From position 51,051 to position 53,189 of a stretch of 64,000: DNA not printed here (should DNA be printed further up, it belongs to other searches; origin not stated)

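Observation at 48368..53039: Tat-exported vanadium haloperoxidase heading a WtpA/ModA-type ABC transporter: candidate dedicated vanadate-supply system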

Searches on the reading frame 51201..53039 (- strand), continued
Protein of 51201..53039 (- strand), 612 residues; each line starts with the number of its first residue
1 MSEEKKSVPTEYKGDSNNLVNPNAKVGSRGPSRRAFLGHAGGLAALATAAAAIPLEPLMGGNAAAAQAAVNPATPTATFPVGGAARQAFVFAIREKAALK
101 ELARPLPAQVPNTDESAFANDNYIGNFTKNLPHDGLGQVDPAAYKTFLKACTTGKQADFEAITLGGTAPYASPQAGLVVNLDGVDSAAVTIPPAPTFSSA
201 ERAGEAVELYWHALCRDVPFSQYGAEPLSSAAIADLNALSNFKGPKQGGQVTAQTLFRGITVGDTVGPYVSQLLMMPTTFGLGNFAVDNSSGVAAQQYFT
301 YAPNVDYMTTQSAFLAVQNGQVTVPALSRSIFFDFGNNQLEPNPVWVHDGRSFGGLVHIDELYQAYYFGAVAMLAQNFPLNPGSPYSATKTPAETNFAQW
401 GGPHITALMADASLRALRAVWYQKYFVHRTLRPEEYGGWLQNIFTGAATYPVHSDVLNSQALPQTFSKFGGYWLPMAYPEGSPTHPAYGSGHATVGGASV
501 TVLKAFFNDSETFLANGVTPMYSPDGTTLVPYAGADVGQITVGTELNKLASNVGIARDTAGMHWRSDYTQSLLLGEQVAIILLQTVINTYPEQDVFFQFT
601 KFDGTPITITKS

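Call 37: find_encoding_contigs(protein=P0134, flank=8000, max_places=2)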
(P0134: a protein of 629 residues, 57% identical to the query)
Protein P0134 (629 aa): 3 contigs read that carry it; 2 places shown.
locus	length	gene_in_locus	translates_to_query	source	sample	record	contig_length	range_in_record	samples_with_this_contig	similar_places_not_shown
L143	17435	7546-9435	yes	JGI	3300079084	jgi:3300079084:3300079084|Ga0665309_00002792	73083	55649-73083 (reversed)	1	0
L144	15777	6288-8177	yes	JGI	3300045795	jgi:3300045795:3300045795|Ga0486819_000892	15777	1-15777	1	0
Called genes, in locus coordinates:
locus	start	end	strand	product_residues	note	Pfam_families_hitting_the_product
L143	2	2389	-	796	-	?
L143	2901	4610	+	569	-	PF13088:BNR_2 (faint)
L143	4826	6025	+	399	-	PF10282:Lactonase (weak)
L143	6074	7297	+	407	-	PF10282:Lactonase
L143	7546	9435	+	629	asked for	PF22778:VCPO_2nd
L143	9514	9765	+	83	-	-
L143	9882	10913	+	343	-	PF13531:SBP_bac_11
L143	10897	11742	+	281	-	PF00528:BPD_transp_1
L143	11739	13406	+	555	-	PF00005:ABC_tran, PF13304:AAA_21 (faint), PF01451:LMWPc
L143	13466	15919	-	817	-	PF17789:MG4 (faint), PF02369:Big_1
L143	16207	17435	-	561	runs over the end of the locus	-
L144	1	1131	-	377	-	?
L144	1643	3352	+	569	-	PF13088:BNR_2 (faint)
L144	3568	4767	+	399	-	PF10282:Lactonase (weak)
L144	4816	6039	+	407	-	PF10282:Lactonase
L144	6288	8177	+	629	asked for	PF22778:VCPO_2nd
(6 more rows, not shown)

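Call 38: find_encoding_contigs(protein=P0136, flank=8000, max_places=2)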
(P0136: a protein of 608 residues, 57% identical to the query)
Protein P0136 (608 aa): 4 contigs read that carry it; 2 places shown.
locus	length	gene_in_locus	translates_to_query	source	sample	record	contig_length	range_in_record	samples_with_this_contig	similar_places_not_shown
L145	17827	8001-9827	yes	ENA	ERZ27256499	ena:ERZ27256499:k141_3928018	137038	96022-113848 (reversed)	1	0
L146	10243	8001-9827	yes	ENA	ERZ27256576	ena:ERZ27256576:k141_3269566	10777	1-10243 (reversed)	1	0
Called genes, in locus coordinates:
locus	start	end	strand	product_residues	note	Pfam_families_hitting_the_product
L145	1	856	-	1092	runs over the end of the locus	PF00873:ACR_tran, PF03176:MMPL (weak)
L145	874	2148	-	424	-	PF25919:BSH_CusB (faint), PF25917:BSH_RND, PF25973:BSH_CzcB, PF25954:Beta-barrel_RND_2, PF25967:RND-MFP_C, PF25975:CzcB_C (weak), PF25989:YknX_C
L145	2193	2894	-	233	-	PF03737:RraA-like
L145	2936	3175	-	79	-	-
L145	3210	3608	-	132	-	-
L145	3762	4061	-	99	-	-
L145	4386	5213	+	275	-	PF00528:BPD_transp_1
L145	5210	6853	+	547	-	PF00005:ABC_tran, PF02463:SMC_N (weak), PF13476:AAA_23 (weak), PF13304:AAA_21 (faint), PF01451:LMWPc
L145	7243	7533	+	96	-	-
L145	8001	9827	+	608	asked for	PF01569:PAP2 (weak), PF22778:VCPO_2nd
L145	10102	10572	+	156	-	PF00581:Rhodanese (weak)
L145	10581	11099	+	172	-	PF00578:AhpC-TSA, PF08534:Redoxin, PF00255:GSHPx (weak), PF00085:Thioredoxin (weak), PF13905:Thioredoxin_8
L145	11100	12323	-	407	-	PF12704:MacB_PCD, PF02687:FtsX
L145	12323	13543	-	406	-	PF12704:MacB_PCD, PF02687:FtsX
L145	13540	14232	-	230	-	PF00005:ABC_tran, PF13304:AAA_21 (faint)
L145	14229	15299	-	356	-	PF25919:BSH_CusB (faint), PF25917:BSH_RND, PF25973:BSH_CzcB, PF25989:YknX_C (faint), PF25954:Beta-barrel_RND_2, PF25990:Beta-barrel_YknX, PF26002:Beta-barrel_AprE (weak)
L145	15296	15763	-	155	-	-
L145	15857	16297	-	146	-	PF00376:MerR, PF13411:MerR_1, PF09278:MerR-DNA-bind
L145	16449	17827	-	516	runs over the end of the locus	PF01554:MatE, PF01943:Polysacc_synt, PF13440:Polysacc_synt_3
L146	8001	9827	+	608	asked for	PF01569:PAP2 (weak), PF22778:VCPO_2nd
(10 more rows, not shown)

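Call 43: find_encoding_contigs(protein=P0142, flank=8000, max_places=1)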
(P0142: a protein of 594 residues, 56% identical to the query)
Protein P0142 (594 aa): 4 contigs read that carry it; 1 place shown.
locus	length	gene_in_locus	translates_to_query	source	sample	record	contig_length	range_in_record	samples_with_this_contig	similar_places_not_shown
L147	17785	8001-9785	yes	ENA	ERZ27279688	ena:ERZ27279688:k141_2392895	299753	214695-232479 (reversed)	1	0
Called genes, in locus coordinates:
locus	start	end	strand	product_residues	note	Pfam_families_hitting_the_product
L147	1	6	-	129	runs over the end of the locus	PF00072:Response_reg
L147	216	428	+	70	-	-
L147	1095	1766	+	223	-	PF01925:TauE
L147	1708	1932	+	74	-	PF01925:TauE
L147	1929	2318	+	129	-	PF07843:DUF1634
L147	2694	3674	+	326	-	PF13531:SBP_bac_11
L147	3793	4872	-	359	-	PF13531:SBP_bac_11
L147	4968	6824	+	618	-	PF13581:HATPase_c_2 (faint), PF00512:HisKA, PF02518:HATPase_c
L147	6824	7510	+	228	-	PF00072:Response_reg, PF00486:Trans_reg_C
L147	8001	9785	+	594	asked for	PF01569:PAP2 (weak), PF22778:VCPO_2nd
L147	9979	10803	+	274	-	PF00528:BPD_transp_1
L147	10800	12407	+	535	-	PF00005:ABC_tran, PF13304:AAA_21 (faint), PF01451:LMWPc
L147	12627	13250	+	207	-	PF04542:Sigma70_r2 (weak)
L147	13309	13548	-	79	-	PF26390:MamS_MamX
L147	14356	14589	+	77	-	-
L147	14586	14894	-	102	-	PF00239:Resolvase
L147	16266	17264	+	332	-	PF14659:Phage_int_SAM_3 (weak), PF00589:Phage_integrase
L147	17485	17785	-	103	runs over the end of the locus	PF00578:AhpC-TSA, PF08534:Redoxin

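Call 44: find_encoding_contigs(protein=P0144, flank=8000, max_places=1)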
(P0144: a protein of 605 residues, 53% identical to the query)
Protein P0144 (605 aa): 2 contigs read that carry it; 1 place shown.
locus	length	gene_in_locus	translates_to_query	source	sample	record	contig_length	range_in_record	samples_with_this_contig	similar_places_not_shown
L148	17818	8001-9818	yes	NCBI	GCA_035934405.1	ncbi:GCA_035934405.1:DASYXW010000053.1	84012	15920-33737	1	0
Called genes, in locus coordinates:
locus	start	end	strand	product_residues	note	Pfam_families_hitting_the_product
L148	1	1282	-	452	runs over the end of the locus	PF14238:DUF4340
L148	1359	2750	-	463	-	PF23357:DUF7088, PF09822:ABC_transp_aux, PF14258:DUF4350 (faint), PF23355:IFT52_GIFT (weak)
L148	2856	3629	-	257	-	PF01061:ABC2_membrane, PF12679:ABC2_membrane_2, PF12730:ABC2_membrane_4 (weak), PF12698:ABC2_membrane_3, PF13346:ABC2_membrane_5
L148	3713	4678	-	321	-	PF00005:ABC_tran, PF13304:AAA_21 (faint), PF22039:HUTI_composite_bact (faint)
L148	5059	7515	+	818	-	PF03030:H_PPase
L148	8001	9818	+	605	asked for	PF22778:VCPO_2nd (weak), PF01569:PAP2 (weak)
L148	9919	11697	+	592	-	PF07690:MFS_1, PF01451:LMWPc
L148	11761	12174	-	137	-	-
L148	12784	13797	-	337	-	PF01087:GalP_UDP_transf, PF16285:DUF4931_N, PF01230:HIT (faint), PF16268:DUF4921, PF02744:GalP_UDP_tr_C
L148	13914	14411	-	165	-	PF02021:UPF0102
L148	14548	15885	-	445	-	PF00202:Aminotran_3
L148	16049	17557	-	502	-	PF01406:tRNA-synt_1e, PF01921:tRNA-synt_1f (faint), PF00133:tRNA-synt_1 (faint), PF09334:tRNA-synt_1g (weak), PF09190:DALR_2 (weak), PF23493:CysS_C (weak)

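Call 45: find_encoding_contigs(protein=P0146, flank=8000, max_places=1)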
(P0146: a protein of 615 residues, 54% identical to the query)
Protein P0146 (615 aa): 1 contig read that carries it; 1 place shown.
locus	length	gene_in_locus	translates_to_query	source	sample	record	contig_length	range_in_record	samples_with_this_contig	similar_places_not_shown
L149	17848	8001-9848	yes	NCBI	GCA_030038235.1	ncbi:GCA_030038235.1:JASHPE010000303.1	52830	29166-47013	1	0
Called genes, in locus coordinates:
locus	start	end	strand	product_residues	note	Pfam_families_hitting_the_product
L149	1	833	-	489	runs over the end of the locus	PF02589:LUD_dom, PF13187:Fer4_9 (faint), PF00037:Fer4 (faint), PF12798:Fer4_3 (faint), PF13183:Fer4_8, PF13237:Fer4_10 (faint), PF13534:Fer4_17 (weak), PF11870:LutB_C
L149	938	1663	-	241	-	PF02754:CCG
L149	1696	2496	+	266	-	PF03793:PASTA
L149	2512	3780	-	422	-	PF12698:ABC2_membrane_3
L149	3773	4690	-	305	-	PF00005:ABC_tran, PF13304:AAA_21, PF13732:DrrA1-3_C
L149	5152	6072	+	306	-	PF00890:FAD_binding_2 (weak), PF01266:DAO (faint), PF07992:Pyr_redox_2, PF12831:FAD_oxidored (weak), PF13738:Pyr_redox_3, PF00070:Pyr_redox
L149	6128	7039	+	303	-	PF01619:Pro_dh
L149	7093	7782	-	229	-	-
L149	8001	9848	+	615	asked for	PF22778:VCPO_2nd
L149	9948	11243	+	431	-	PF07690:MFS_1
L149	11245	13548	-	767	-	PF20256:MoCoBD_2, PF02738:MoCoBD_1, PF20256:MoCoBD_2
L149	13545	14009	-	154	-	PF00111:Fer2, PF13085:Fer2_3 (faint), PF01799:Fer2_2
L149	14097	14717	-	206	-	-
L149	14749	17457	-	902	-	PF13567:DUF4131, PF03772:Competence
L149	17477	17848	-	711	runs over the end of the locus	PF01301:Glyco_hydro_35 (weak), PF02449:Glyco_hydro_42, PF08532:Glyco_hydro_42M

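Call 46: find_encoding_contigs(protein=P0172, flank=8000, max_places=1)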
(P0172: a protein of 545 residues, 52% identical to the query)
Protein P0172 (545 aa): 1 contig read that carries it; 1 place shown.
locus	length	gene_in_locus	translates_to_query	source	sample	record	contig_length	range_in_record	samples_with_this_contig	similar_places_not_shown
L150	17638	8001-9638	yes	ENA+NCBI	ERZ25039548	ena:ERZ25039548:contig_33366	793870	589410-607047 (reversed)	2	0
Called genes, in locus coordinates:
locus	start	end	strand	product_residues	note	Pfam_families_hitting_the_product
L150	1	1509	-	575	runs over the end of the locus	-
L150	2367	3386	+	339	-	-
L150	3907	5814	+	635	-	-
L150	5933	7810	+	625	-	PF01344:Kelch_1 (faint), PF07250:Glyoxal_oxid_N, PF07646:Kelch_2 (faint), PF07250:Glyoxal_oxid_N, PF09118:GO-like_E_set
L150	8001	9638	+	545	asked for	PF22778:VCPO_2nd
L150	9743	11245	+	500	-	PF01384:PHO4, PF01451:LMWPc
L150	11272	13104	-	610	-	-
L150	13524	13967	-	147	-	-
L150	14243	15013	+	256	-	PF00106:adh_short, PF08659:KR, PF13561:adh_short_C2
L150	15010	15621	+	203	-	PF13489:Methyltransf_23, PF13847:Methyltransf_31, PF08241:Methyltransf_11, PF08242:Methyltransf_12, PF13649:Methyltransf_25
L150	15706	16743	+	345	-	PF00248:Aldo_ket_red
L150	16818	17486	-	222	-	PF04012:PspA_IM30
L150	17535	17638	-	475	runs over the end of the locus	PF01145:Band_7, PF15975:Flot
